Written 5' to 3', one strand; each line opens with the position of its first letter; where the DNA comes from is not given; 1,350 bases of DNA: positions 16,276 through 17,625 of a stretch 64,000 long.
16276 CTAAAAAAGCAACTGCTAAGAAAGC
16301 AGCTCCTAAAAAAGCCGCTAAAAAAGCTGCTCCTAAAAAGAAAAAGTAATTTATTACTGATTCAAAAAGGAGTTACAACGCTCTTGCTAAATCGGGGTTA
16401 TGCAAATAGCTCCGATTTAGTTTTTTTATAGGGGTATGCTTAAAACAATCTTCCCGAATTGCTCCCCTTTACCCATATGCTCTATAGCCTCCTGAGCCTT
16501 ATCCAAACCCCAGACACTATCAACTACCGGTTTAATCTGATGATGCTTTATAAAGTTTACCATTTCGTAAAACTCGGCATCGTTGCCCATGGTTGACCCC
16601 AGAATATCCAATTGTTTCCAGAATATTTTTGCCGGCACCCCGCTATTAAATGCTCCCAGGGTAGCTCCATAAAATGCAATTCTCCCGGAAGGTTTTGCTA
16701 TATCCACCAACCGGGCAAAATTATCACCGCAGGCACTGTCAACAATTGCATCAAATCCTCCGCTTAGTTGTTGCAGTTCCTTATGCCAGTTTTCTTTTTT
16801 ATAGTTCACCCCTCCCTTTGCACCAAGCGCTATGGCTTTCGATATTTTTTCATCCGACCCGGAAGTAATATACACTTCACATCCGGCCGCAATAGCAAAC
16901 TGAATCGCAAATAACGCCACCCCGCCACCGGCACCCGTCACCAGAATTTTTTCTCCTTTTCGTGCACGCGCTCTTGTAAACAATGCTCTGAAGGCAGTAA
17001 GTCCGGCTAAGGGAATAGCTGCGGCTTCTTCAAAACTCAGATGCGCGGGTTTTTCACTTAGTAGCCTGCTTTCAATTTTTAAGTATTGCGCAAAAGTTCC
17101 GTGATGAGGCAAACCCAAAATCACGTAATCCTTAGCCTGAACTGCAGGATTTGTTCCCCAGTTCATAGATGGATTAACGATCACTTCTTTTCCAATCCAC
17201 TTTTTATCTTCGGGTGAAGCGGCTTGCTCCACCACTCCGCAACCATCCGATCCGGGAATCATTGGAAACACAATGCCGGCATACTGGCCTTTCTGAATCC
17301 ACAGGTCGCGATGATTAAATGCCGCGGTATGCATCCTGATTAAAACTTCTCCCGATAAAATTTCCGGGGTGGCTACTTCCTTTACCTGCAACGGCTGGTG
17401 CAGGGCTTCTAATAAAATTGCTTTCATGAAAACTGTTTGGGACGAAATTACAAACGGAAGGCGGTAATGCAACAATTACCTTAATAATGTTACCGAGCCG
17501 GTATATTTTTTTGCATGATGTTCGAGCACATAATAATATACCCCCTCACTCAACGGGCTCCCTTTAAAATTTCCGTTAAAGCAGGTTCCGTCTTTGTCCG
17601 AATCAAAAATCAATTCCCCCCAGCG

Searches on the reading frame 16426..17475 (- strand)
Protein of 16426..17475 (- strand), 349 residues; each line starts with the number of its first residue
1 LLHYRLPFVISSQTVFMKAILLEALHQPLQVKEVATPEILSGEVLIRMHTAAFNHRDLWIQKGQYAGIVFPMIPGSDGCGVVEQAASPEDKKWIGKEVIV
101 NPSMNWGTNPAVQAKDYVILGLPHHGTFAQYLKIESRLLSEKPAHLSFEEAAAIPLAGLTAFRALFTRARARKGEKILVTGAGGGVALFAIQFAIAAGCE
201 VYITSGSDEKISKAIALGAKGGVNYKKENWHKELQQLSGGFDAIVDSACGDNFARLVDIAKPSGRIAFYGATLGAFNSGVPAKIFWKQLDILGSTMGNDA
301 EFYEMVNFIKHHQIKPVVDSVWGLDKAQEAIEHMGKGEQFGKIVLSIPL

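Call 35: search_protein_families(library=pfam, proteins=[window:16426-17475:-], max_evalue=0.00001)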
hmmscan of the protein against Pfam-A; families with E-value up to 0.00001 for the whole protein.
window:16426-17475:- (349 aa): 3 families
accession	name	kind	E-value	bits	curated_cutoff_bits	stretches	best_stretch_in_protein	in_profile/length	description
PF00107.32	ADH_zinc_N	-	6.1e-24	84.8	31.8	1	185-310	1-128/129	Zinc-binding dehydrogenase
PF13602.12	ADH_zinc_N_2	-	3.4e-18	67.3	27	1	217-345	1-134/134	Zinc-binding dehydrogenase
PF08240.17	ADH_N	-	1.7e-15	57.6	23.5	1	42-143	3-103/104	Alcohol dehydrogenase GroES-like domain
